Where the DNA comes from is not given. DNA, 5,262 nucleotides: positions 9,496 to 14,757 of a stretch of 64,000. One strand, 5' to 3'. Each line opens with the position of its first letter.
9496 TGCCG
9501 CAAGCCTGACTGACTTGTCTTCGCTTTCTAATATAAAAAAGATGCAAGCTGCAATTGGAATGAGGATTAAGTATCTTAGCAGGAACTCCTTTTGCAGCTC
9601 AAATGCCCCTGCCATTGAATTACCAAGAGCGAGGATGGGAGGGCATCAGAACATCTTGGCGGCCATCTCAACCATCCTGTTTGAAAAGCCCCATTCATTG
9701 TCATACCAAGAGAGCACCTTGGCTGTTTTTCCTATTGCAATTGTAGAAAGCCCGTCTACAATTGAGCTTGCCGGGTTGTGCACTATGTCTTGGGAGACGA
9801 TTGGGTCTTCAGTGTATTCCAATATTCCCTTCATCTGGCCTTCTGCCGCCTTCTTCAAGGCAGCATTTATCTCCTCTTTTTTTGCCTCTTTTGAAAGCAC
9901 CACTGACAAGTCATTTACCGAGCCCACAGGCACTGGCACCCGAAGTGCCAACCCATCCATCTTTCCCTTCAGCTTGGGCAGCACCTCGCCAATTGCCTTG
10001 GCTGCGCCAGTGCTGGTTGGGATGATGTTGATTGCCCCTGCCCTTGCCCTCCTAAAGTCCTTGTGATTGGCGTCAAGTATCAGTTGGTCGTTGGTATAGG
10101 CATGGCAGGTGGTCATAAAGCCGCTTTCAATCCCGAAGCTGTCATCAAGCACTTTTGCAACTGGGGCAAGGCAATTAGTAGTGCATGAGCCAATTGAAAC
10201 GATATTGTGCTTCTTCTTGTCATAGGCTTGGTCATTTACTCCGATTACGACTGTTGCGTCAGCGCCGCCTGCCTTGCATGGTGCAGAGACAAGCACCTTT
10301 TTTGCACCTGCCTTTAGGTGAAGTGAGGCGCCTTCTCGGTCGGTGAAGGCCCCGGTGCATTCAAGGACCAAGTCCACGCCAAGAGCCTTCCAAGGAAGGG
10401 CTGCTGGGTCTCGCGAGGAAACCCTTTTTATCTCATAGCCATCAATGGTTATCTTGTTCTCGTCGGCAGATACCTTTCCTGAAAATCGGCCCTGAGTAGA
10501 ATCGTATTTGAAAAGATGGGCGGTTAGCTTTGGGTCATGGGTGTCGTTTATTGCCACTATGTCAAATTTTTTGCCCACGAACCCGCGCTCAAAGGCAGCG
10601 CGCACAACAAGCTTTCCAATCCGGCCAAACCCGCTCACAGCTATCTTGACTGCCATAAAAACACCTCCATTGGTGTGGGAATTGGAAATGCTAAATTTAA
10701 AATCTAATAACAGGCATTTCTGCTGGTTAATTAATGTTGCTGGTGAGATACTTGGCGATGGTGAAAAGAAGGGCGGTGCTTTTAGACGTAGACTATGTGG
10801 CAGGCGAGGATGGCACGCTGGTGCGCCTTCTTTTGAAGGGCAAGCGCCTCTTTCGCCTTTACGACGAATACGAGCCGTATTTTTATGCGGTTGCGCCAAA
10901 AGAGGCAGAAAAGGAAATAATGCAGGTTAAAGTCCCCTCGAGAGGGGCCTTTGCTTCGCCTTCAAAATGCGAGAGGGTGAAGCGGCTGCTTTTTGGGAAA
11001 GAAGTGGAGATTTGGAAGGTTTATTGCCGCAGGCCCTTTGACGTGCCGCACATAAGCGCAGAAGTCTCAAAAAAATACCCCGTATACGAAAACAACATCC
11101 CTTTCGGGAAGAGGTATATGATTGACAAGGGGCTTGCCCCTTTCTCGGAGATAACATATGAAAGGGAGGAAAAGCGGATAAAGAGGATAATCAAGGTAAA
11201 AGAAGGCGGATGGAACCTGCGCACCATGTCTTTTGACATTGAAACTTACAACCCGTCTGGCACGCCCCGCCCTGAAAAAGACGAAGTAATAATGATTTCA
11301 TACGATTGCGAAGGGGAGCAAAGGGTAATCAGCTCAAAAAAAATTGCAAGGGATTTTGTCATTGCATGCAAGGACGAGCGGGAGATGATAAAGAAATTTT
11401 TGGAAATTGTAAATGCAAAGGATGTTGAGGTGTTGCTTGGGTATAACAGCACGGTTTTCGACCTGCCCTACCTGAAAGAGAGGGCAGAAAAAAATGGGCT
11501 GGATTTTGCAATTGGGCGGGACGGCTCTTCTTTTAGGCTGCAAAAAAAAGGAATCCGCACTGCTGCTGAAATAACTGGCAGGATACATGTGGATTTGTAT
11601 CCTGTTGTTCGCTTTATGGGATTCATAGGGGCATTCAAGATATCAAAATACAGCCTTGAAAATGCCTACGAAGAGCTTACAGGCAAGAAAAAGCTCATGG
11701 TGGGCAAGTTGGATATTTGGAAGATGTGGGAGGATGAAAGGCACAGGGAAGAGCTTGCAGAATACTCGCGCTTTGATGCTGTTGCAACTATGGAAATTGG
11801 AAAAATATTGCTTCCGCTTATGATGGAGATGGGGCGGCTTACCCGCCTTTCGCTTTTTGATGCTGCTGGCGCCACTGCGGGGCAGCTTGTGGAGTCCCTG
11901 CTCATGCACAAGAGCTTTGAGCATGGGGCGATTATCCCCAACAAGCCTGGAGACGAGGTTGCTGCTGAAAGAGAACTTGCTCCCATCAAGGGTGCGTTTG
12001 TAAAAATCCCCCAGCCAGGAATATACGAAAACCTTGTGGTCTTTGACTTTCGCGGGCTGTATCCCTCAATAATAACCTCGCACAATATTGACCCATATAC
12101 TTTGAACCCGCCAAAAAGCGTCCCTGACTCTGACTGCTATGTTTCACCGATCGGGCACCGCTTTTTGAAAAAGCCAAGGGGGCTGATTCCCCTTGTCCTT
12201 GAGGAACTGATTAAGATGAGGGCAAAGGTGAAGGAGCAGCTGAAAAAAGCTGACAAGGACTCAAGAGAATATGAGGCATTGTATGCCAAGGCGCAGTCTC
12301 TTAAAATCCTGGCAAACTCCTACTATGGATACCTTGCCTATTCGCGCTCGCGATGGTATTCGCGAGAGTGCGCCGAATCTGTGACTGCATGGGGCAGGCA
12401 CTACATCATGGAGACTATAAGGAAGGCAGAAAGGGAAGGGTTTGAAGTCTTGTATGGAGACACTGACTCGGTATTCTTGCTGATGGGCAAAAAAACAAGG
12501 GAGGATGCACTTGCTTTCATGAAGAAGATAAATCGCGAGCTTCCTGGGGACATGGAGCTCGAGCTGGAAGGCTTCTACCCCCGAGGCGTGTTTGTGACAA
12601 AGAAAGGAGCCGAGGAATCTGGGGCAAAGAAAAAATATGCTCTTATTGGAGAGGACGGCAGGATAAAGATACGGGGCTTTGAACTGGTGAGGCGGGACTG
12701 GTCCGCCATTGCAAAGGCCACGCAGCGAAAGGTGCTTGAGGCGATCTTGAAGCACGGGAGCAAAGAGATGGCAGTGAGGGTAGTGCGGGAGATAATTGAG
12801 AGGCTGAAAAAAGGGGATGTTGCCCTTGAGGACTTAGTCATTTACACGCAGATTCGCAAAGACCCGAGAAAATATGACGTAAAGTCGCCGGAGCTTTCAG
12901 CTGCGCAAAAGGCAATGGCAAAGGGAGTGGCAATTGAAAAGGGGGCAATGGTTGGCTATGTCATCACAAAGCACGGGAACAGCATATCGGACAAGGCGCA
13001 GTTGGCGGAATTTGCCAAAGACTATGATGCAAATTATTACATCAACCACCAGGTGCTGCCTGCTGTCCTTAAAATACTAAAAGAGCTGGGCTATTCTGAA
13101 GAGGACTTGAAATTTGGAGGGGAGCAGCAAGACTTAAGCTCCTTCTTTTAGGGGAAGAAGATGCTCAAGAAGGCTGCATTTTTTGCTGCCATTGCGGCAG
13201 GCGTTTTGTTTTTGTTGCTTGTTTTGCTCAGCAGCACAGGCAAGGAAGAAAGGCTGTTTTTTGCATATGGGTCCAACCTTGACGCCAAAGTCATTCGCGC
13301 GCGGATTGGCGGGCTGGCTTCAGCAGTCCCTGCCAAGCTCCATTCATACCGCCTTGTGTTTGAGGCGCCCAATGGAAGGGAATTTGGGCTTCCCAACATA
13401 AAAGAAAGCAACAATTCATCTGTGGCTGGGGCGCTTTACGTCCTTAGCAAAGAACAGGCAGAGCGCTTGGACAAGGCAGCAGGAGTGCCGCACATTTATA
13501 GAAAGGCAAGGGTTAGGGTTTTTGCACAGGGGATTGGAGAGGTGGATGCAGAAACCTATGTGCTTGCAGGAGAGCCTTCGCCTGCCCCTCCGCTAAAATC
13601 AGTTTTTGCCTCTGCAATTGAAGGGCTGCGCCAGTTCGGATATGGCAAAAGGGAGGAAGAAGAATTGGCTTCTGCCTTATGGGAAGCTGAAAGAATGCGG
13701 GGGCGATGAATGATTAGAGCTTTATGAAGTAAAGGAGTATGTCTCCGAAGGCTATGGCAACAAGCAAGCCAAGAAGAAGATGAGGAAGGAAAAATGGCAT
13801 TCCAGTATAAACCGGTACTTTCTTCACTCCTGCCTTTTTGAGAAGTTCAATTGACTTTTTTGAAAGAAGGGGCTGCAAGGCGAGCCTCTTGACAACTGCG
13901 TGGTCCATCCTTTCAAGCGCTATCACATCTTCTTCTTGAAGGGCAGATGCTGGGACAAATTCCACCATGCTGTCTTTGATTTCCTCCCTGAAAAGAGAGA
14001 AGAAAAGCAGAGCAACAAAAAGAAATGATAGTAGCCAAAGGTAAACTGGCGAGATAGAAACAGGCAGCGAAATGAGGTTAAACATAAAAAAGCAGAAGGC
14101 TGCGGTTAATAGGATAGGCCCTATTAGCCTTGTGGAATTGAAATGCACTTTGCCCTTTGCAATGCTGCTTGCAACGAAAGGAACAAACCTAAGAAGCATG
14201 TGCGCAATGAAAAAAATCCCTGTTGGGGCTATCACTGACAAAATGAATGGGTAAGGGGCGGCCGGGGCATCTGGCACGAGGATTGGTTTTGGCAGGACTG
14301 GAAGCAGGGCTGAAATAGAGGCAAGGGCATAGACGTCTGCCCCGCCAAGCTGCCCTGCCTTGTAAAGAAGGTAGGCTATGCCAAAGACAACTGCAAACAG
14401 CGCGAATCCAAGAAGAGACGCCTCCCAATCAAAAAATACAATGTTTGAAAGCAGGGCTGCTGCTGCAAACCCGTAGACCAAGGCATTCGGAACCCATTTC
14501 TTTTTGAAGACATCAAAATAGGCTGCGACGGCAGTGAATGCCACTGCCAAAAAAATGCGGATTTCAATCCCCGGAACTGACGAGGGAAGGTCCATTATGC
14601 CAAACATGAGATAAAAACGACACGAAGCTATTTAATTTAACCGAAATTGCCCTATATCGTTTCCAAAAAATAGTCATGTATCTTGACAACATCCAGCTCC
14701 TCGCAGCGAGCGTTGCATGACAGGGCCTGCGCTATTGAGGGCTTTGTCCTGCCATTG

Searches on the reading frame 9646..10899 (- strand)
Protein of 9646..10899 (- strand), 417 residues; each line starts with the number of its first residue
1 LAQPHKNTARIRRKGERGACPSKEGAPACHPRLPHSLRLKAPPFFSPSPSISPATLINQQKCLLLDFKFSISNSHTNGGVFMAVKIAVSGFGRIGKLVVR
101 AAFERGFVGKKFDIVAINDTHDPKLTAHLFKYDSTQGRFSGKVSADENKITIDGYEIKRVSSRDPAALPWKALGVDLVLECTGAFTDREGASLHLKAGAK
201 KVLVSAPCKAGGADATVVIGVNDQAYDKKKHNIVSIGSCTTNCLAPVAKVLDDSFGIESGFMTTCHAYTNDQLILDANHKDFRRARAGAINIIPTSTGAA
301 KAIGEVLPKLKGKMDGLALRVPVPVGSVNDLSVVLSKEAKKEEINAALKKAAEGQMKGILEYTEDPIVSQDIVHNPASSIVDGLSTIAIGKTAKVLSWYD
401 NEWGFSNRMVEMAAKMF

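Call 31: search_protein_families(library=pfam, proteins=[window:9646-10899:-], max_evalue=0.001)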
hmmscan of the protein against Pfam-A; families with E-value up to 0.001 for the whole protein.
window:9646-10899:- (417 aa): 2 families
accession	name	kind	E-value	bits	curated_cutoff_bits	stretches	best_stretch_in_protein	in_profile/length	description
PF02800.25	Gp_dh_C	-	7.9e-65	217.7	24.4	1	244-399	1-158/158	Glyceraldehyde 3-phosphate dehydrogenase, C-terminal domain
PF00044.30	Gp_dh_N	-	3.4e-35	120.8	31.7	1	84-187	1-100/101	Glyceraldehyde 3-phosphate dehydrogenase, NAD binding domain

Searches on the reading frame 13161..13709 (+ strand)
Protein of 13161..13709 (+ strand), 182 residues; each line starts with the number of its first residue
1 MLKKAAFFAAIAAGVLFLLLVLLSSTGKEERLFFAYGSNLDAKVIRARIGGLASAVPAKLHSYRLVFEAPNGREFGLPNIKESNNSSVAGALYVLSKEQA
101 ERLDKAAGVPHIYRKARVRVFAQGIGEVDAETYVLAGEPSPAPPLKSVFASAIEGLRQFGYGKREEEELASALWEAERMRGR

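Call 31: search_protein_families(library=pfam, proteins=[window:13161-13709:+], max_evalue=0.001)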
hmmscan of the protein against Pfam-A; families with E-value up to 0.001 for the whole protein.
window:13161-13709:+ (182 aa): 2 families
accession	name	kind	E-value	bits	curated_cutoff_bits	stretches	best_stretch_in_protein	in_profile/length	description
PF06094.17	GGACT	-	4.4e-10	40.6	22.8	1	33-140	1-107/120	Gamma-glutamyl cyclotransferase, AIG2-like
PF13772.11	AIG2_2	-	7.6e-06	26.7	27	1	87-142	1-57/83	AIG2-like family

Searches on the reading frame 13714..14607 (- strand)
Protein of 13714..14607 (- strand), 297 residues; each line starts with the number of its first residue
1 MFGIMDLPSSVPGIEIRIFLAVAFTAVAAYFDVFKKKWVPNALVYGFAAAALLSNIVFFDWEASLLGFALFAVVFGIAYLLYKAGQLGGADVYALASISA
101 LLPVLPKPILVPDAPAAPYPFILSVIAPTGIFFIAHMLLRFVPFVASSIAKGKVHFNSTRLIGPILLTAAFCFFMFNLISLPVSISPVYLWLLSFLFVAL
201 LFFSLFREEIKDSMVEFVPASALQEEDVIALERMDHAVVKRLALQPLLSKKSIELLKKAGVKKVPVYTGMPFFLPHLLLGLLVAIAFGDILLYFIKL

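Call 31: search_protein_families(library=pfam, proteins=[window:13714-14607:-], max_evalue=0.001)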
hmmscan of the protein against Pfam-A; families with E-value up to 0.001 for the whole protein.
window:13714-14607:- (297 aa): 1 family
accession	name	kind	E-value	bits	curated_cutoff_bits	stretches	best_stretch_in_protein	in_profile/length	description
PF01478.23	Peptidase_A24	-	1.5e-07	32.3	26.5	1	20-107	2-88/104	Type IV leader peptidase family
